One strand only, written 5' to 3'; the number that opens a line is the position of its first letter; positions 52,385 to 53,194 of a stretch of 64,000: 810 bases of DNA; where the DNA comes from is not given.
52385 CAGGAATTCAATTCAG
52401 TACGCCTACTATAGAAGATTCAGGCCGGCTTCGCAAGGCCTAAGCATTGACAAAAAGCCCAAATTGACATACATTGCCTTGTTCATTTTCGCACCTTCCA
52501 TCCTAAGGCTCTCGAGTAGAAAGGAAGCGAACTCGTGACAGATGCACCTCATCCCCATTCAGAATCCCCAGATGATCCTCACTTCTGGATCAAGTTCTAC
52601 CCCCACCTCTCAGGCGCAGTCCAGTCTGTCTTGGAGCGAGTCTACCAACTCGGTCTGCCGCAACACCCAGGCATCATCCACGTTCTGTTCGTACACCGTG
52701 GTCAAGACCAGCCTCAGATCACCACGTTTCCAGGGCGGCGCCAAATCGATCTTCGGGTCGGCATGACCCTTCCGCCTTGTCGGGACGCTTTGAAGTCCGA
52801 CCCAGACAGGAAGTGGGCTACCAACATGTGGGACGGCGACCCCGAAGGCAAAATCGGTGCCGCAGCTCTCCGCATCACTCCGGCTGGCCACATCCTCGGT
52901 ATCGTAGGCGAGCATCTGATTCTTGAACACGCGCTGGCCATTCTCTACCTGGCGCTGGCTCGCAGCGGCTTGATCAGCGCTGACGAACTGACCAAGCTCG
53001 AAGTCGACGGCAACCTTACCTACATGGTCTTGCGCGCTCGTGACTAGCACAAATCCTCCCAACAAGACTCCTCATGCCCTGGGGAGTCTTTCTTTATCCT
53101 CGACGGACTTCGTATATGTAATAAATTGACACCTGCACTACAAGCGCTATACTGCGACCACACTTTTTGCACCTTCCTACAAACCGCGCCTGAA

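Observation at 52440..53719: Tandem paralogous pair of GC-rich unknown genes on the opposite strand to all neighbours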

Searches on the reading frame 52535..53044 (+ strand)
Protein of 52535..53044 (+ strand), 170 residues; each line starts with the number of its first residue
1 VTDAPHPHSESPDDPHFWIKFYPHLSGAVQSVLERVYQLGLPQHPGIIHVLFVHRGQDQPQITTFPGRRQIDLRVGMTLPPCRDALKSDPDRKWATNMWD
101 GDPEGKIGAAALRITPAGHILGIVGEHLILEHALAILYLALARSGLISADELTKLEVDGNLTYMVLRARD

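Call 5: search_protein_families(library=pfam, proteins=[window:52535-53044:+], max_evalue=1)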
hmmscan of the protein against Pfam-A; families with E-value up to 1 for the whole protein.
window:52535-53044:+ (170 aa): 0 families

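Call 6: search_protein_families(library=ncbifam, proteins=[window:52535-53044:+], max_evalue=1)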
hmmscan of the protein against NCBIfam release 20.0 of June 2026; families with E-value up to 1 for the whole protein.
window:52535-53044:+ (170 aa): 0 families

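Call 7: find_homologous_proteins(query=window:52535-53044:+, max_evalue=0.01)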
Query window:52535-53044:+: 82 candidates shared short words with the query, none scored E <= 0.01.

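Call 9: search_protein_families(library=padloc, proteins=[window:52535-53044:+], max_evalue=1)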
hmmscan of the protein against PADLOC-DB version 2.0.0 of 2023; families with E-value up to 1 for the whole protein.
window:52535-53044:+ (170 aa): 0 families
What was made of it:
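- Tried and rejected: A defence system: no PADLOC hit (call 9).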

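Call 10: search_protein_families(library=phrogs, proteins=[window:52535-53044:+], max_evalue=1)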
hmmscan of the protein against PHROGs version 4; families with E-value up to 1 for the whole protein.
window:52535-53044:+ (170 aa): 0 families
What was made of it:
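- No PADLOC, PHROGs or Pfam match (calls 5, 9, 10).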

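Call 30: find_related_loci(query=A1, collection=metagenome_contigs, flank=6000)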
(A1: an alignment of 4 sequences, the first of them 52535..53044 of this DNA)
Query A1 (170 aa) in metagenome_contigs; peptide patterns used: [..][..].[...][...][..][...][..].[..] (x = any residue, [..] = any of these).
89 stretches matched a pattern, but none encodes a relative of the query by tblastn (E <= 1e-3).

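Call 40: find_homologous_proteins(query=A1, max_evalue=0.1)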
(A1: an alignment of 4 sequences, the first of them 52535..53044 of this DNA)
Query A1 (4 sequences) (170 aa, profile of the alignment): 3 proteins with E <= 0.1 among 6283 candidates.
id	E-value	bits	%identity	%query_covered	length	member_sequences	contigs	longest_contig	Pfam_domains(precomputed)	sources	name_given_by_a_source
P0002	5.5e-82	291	25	32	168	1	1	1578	-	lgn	-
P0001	1.1e-81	290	25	32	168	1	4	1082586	-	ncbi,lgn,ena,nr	ncbi:MAG: hypothetical protein H6760_03590 [Candidatus Nomurabacteria bacterium]|nr:MAG: hypothetica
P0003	6.4e-28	116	100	43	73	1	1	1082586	-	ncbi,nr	ncbi:MAG: hypothetical protein H6760_03585 [Candidatus Nomurabacteria bacterium]|nr:MAG: hypothetica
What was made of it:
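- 52535..53047 (+): ORF A, 170 aa, GTG start; orphan protein, paralog of ORF B. NCBI calls only the last 73 aa (P0003, call 40).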

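Call 41: find_related_loci(query=A1, collection=viral_contigs, flank=5000)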
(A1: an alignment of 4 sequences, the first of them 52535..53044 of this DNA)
Query A1 (170 aa) in viral_contigs; peptide patterns used: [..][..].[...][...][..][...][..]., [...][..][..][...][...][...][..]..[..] (x = any residue, [..] = any of these).
136 stretches matched a pattern, but none encodes a relative of the query by tblastn (E <= 1e-3).

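Call 52: predict_structure(alignment_id=A5)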
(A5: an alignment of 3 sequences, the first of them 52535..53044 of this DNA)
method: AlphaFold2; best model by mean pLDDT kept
length: 170 residues; sequences in the alignment: 3
mean_pLDDT: 42.7   pTM: 0.37
mean pLDDT of the five models: 42.7, 39.0, 38.2, 37.6, 37.5
residues with pLDDT >= 90: 0; 70-90: 0; 50-70: 32; < 50: 138
segments of 3 or more residues with pLDDT < 50: 1-25, 39-109, 111-132, 153-170
pLDDT, mean of each block of 10 residues (from residue 1): 36 39 49 49 42 42 38 32 44 43 45 43 46 55 56 42 24
secondary structure, 60 per line:
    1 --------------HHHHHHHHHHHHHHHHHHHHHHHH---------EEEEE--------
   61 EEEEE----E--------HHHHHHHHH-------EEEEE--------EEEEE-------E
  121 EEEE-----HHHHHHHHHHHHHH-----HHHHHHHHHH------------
elements in order: H15-38 E48-52 E61-65 H79-87 E95-99 E108-112 E120-124 H130-143 H149-158
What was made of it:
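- The model has pLDDT 42.7 and pTM 0.37 (call 52).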

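Call 59: search_dna_similar(query=window:52535-53044:+, collection=plasmids, mode=protein, max_evalue=0.01, max_rows=10)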
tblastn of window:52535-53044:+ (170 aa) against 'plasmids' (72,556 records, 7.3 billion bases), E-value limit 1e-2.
No match.

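Call 61: search_dna_similar(query=window:52535-53044:+, collection=phages, mode=protein, max_evalue=0.01, max_rows=10)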
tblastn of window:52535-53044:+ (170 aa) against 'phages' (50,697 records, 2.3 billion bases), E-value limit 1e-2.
No match.
